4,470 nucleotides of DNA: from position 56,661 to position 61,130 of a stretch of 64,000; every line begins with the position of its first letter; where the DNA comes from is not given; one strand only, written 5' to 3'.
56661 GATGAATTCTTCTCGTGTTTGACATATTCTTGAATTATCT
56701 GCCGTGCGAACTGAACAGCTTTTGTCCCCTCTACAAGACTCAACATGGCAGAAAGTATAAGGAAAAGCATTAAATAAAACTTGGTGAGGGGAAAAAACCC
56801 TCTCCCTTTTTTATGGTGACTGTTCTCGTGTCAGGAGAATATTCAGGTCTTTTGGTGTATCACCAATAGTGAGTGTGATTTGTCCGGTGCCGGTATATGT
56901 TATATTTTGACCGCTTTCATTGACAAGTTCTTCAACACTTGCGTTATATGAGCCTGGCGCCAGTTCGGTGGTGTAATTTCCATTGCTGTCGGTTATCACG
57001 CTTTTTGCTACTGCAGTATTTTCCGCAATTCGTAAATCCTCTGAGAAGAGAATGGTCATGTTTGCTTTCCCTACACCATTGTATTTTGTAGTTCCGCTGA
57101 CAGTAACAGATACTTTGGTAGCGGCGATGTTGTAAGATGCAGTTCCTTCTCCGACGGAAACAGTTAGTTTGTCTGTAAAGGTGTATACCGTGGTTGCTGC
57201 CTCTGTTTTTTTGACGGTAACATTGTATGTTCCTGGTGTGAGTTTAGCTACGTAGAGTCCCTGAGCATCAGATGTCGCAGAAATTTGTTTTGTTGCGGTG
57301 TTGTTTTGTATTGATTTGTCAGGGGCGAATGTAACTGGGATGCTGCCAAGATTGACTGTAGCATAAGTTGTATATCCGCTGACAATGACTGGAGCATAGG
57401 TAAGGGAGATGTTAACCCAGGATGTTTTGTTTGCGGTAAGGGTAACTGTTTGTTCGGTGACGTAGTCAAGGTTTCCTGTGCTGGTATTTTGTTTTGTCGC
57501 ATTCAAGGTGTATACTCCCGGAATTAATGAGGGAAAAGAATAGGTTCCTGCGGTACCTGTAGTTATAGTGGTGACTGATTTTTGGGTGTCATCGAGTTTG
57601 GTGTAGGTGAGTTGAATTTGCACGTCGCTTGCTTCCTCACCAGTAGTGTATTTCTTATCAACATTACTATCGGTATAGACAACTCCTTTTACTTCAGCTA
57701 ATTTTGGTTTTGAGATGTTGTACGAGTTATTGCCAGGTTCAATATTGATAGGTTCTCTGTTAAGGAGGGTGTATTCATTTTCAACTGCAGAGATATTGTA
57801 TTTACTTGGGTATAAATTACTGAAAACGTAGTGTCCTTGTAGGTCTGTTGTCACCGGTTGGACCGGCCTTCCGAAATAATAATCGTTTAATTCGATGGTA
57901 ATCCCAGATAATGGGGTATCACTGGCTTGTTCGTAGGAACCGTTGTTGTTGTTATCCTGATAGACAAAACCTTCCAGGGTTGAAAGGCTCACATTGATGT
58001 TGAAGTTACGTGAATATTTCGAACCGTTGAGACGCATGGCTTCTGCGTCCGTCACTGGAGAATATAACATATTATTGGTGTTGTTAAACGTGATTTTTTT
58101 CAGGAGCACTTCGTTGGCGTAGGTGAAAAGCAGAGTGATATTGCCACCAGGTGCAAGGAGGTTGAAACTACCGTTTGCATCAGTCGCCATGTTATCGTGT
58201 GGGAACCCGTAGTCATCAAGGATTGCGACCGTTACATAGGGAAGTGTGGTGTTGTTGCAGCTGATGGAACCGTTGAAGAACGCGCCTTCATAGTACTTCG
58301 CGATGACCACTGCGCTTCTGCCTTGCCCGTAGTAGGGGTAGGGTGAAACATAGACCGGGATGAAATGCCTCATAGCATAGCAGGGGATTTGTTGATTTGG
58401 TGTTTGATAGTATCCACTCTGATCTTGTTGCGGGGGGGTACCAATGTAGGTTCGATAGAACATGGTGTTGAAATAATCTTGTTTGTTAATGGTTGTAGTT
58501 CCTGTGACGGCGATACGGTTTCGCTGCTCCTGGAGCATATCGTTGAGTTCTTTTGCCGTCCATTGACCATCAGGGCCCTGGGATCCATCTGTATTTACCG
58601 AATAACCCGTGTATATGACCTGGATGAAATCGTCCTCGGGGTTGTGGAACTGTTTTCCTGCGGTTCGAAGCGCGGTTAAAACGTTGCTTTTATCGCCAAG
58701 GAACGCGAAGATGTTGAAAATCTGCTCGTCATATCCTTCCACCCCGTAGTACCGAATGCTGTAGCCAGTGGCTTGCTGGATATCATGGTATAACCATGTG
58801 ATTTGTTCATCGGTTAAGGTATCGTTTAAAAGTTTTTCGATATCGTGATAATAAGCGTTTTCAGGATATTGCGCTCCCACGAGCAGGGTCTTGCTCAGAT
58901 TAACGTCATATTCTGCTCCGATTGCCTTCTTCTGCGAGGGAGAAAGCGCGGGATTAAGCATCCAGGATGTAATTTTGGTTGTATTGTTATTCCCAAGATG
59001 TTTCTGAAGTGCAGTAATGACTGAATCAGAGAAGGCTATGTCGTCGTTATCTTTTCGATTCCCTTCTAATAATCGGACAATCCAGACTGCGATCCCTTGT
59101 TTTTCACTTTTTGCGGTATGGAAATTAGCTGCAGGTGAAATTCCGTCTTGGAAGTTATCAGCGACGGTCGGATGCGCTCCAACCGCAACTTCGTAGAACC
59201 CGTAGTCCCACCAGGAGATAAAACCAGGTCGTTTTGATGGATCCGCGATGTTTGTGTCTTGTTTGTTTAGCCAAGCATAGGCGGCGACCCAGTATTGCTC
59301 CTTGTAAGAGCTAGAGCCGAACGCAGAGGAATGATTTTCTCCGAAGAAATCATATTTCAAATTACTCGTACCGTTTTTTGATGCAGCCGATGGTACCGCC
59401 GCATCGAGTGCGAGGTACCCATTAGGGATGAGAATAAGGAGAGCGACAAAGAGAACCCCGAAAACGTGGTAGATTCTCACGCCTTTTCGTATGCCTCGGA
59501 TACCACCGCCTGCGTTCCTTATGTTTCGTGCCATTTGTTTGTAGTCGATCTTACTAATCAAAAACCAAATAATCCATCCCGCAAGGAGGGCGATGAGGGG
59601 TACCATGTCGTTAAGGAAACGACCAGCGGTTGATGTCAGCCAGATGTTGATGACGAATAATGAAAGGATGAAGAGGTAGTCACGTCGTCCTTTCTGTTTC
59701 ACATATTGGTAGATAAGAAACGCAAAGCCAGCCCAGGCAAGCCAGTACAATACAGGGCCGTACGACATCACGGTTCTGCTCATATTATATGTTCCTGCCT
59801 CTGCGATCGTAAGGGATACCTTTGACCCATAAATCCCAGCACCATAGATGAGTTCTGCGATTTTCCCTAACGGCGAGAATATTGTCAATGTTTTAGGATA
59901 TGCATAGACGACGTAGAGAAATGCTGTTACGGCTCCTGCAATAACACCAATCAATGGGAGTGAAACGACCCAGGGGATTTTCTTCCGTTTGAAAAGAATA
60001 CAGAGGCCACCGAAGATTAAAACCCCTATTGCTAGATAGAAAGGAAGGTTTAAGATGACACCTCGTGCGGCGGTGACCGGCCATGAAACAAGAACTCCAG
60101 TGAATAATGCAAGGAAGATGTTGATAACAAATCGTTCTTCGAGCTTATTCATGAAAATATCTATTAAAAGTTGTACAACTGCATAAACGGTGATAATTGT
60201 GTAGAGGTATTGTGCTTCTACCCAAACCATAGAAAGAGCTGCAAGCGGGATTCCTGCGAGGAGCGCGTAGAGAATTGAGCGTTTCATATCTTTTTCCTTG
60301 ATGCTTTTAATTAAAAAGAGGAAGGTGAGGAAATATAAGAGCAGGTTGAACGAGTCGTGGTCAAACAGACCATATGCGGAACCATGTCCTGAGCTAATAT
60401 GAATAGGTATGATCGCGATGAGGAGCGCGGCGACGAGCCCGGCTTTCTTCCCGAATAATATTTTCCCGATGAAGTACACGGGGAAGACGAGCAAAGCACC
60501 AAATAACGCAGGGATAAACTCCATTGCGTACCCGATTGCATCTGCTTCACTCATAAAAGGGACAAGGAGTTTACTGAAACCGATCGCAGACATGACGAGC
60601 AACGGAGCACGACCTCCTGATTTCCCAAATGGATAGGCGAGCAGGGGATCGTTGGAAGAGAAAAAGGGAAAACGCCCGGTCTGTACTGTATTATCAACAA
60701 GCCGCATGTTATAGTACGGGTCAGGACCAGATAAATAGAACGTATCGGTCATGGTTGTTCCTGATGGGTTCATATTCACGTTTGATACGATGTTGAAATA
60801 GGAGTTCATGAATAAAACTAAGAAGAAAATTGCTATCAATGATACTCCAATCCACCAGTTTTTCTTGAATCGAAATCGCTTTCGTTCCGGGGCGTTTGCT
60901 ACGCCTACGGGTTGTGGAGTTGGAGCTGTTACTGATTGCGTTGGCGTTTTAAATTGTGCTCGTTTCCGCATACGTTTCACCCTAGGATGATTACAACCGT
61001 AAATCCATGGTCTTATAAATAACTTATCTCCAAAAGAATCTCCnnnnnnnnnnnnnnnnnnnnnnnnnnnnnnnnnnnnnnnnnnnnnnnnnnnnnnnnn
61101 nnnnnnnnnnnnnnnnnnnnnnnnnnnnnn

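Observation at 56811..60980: AglB oligosaccharyltransferase with four C-terminal CarboxypepD_reg/Cna-B-like domains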

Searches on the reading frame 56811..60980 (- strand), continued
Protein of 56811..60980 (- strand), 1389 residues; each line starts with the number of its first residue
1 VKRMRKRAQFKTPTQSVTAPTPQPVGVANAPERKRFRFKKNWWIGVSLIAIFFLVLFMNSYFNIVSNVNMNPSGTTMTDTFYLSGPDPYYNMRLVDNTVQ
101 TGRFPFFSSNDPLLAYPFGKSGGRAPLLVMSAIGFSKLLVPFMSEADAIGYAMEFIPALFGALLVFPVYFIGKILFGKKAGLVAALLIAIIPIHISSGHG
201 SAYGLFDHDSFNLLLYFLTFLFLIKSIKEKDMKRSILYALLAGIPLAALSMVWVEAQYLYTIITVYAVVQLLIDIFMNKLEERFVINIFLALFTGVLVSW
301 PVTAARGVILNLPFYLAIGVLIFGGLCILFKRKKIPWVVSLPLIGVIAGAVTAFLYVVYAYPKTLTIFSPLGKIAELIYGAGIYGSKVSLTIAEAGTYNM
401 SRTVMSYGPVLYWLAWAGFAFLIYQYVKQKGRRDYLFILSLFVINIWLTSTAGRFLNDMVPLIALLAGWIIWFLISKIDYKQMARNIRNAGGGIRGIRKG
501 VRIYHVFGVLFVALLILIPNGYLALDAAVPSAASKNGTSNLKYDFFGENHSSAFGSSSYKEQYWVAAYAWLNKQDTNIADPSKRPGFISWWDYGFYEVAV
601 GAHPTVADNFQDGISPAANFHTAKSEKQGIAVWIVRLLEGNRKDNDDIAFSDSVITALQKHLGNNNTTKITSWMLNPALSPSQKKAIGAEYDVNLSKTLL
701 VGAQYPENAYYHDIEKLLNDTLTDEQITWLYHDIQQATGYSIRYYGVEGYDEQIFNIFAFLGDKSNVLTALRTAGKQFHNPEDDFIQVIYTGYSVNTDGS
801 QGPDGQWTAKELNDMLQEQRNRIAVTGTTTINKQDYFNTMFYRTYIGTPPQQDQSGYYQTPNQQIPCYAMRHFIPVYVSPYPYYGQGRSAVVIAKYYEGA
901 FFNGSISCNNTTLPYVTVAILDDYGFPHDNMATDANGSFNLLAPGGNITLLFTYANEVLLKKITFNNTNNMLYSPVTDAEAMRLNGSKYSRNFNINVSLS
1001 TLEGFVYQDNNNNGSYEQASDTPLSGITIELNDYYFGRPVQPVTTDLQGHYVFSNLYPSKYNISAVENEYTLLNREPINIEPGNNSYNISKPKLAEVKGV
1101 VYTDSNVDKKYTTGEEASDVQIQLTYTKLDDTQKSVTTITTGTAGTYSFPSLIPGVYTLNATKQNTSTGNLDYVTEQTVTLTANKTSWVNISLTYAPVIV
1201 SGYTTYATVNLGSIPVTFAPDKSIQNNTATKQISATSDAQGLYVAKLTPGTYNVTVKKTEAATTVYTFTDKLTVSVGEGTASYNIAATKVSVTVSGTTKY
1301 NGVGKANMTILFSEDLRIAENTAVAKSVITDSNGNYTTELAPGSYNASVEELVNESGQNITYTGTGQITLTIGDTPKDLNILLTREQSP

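Call 9: find_related_loci(query=window:56811-60980:-, collection=genome_contigs, flank=6000)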
Query window:56811-60980:- (1389 aa) in genome_contigs; peptide patterns used: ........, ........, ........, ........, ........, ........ (x = any residue, [..] = any of these).
120 stretches matched a pattern; 95 encode a relative of the query (tblastn E <= 1e-3); the best 80 are kept; 80 distinct loci.
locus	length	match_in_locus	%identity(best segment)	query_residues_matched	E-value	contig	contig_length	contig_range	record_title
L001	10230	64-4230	88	1-1389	0e+0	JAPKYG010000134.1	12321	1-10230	MAG: Methanobacteriota archaeon isolate LacPavin_0920_SED3_MAG_41_62 LacPavin_0920_SED3_scaffold_1547421, whole genome s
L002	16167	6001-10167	88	1-1389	0e+0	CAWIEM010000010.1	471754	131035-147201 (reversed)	MAG: uncultured Thermoplasmata archaeon isolate MFD00709.bin.2.100 genome assembly, contig: contig_15370, whole genome s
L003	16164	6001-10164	79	1-1388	0e+0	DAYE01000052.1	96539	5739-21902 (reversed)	MAG TPA_asm: Euryarchaeota archaeon UBA33 UBA33_contig_1346, whole genome shotgun sequence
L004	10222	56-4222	81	1-1388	0e+0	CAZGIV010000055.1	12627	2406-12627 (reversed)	MAG TPA_asm: uncultured Thermoplasmatales archaeon isolate binchicken_co94_67 genome assembly, contig: NODE_6926_length_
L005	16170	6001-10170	81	1-1389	0e+0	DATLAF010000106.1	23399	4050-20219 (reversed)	MAG TPA_asm: Thermoplasmatota archaeon isolate SMAG_U14264 k141_3009746, whole genome shotgun sequence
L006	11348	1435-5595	82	1-1389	0e+0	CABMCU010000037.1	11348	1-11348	uncultured archaeon isolate LFW-68_2 genome assembly, contig: LFW682_131, whole genome shotgun sequence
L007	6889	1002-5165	79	1-1388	0e+0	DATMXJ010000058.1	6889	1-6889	MAG TPA_asm: Thermoplasmatota archaeon isolate SMAG_U13117 k141_1110, whole genome shotgun sequence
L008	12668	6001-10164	78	1-1388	0e+0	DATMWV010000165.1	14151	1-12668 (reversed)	MAG TPA_asm: Thermoplasmatota archaeon isolate SMAG_U13103 k141_39006, whole genome shotgun sequence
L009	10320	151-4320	77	1-1388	0e+0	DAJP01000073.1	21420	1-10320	MAG TPA_asm: Euryarchaeota archaeon UBA346 UBA346_contig_14005, whole genome shotgun sequence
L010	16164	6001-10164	75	1-1388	0e+0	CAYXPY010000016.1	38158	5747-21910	MAG TPA_asm: uncultured Thermoplasmatales archaeon isolate binchicken_co190_433 genome assembly, contig: NODE_2178_lengt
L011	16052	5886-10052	75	1-1387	0e+0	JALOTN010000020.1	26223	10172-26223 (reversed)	MAG: Thermoplasmatota archaeon isolate Prado234 scaffold_1761, whole genome shotgun sequence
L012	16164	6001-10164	72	1-1388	0e+0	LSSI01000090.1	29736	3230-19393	MAG: Thermoplasmatales archaeon SM1-50 WOR1_30_36_848, whole genome shotgun sequence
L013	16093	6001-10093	80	1-1387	0e+0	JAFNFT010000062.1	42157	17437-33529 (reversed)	MAG: Methanobacteriota archaeon isolate bin_19 PROKKA_contig000062, whole genome shotgun sequence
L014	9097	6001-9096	86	1-1032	0e+0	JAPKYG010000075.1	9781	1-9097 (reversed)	MAG: Methanobacteriota archaeon isolate LacPavin_0920_SED3_MAG_41_62 LacPavin_0920_SED3_scaffold_785429, whole genome sh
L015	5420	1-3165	71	334-1389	0e+0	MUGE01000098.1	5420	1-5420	MAG: Thermoplasmata archaeon M11B2D M11B2D_scaffold_547, whole genome shotgun sequence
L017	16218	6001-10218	57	4-1389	0e+0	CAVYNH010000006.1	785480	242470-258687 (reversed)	MAG: Euryarchaeota archaeon isolate MFD04408.bin.1.91 genome assembly, contig: contig_71929, whole genome shotgun sequen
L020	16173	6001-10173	58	1-1389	0e+0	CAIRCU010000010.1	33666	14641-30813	MAG: Euryarchaeota archaeon isolate AlinenSediments_bin-5223 genome assembly, contig: bin-5223:10/57, whole genome shotg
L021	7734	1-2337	85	608-1386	0e+0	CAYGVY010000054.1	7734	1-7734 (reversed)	MAG TPA_asm: uncultured Thermoplasmatales archaeon isolate ERP119294_co4_107 genome assembly, contig: NODE_10861_length_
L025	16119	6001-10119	48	2-1386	0e+0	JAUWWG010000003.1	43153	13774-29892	MAG: Thermoplasmatota archaeon isolate CSMAG_2652 CSMAG_2652_k127_421551_length_43153_cov_20.9245, whole genome shotgun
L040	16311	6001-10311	45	2-1386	0e+0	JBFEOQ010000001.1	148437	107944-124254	MAG: Thermoplasmatota archaeon isolate Mix_mud04.2021.02.43 k141_2425134_length_148437_cov_17.0465, whole genome shotgun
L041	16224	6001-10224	46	4-1386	0e+0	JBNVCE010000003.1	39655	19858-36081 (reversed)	MAG: Thermoplasmatota archaeon isolate A05DMB23 NODE_3_length_39655_cov_3.810429, whole genome shotgun sequence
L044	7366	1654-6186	45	1-1386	0e+0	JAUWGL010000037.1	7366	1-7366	MAG: Thermoplasmata archaeon isolate CSMAG_2241 CSMAG_2241_k141_2358971_length_7366_cov_8.8352, whole genome shotgun seq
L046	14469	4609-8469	50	2-1386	0e+0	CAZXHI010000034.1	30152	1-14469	MAG TPA_asm: uncultured Thermoplasmatales archaeon isolate SRP185410_co1_277 genome assembly, contig: k141_1448529, whol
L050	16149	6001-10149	47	4-1386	0e+0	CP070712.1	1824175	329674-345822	MAG: Thermoplasmatales archaeon isolate bin50 chromosome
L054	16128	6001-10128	53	2-1386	0e+0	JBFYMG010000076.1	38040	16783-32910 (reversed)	MAG: Thermoplasmatales archaeon isolate PPR_0056 PPR_0056.fa_k121_902547, whole genome shotgun sequence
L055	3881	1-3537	48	109-1386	0e+0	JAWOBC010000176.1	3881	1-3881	MAG: Thermoplasmatota archaeon isolate BLK2-2.bin.44 k191_1863227, whole genome shotgun sequence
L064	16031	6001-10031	48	3-1386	0e+0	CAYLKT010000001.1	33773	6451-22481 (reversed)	MAG TPA_asm: uncultured Thermoplasmatales archaeon isolate binchicken_co122_15 genome assembly, contig: NODE_551_length_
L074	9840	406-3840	40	40-1389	0e+0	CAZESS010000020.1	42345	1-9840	MAG TPA_asm: uncultured Thermoplasmatales archaeon isolate SRP141376_co2_183 genome assembly, contig: NODE_2102_length_4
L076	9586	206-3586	39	59-1389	0e+0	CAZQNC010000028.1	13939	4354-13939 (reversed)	MAG TPA_asm: uncultured Thermoplasmatales archaeon isolate SRP141376_co2_261 genome assembly, contig: NODE_8620_length_1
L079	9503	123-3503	41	59-1389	0e+0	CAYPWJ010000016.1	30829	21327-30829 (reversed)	MAG TPA_asm: uncultured Thermoplasmatales archaeon isolate ERP127260_co1_97 genome assembly, contig: NODE_497_length_308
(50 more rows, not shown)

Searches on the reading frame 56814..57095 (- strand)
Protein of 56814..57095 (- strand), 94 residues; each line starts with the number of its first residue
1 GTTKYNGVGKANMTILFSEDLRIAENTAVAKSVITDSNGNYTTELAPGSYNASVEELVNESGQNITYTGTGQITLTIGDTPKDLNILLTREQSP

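Call 40: search_protein_families(library=pfam, proteins=[window:56814-57095:-], max_evalue=0.01)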
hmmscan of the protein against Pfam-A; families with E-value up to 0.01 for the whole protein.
window:56814-57095:- (94 aa): 5 families
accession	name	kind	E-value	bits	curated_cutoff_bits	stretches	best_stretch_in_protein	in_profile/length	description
PF13620.12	CarboxypepD_reg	-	2.4e-05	25.1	32.3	1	25-87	24-80/82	Carboxypeptidase regulatory-like domain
PF11596.13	DUF3246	-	0.0013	18.7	27.8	1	26-77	124-175/243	Protein of unknown function (DUF3246)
PF20264.4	DUF4784_N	-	0.0025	18.6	24.2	1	30-83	56-107/107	DUF4784 N-terminal Ig-like domain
PF17210.9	SdrD_B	-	0.0035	17.9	29.7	1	24-72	33-79/112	SdrD B-like domain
PF23194.1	NOMO_5th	-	0.0094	16.8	27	0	27-57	28-59/89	NOMO fifth transthyretin-like domain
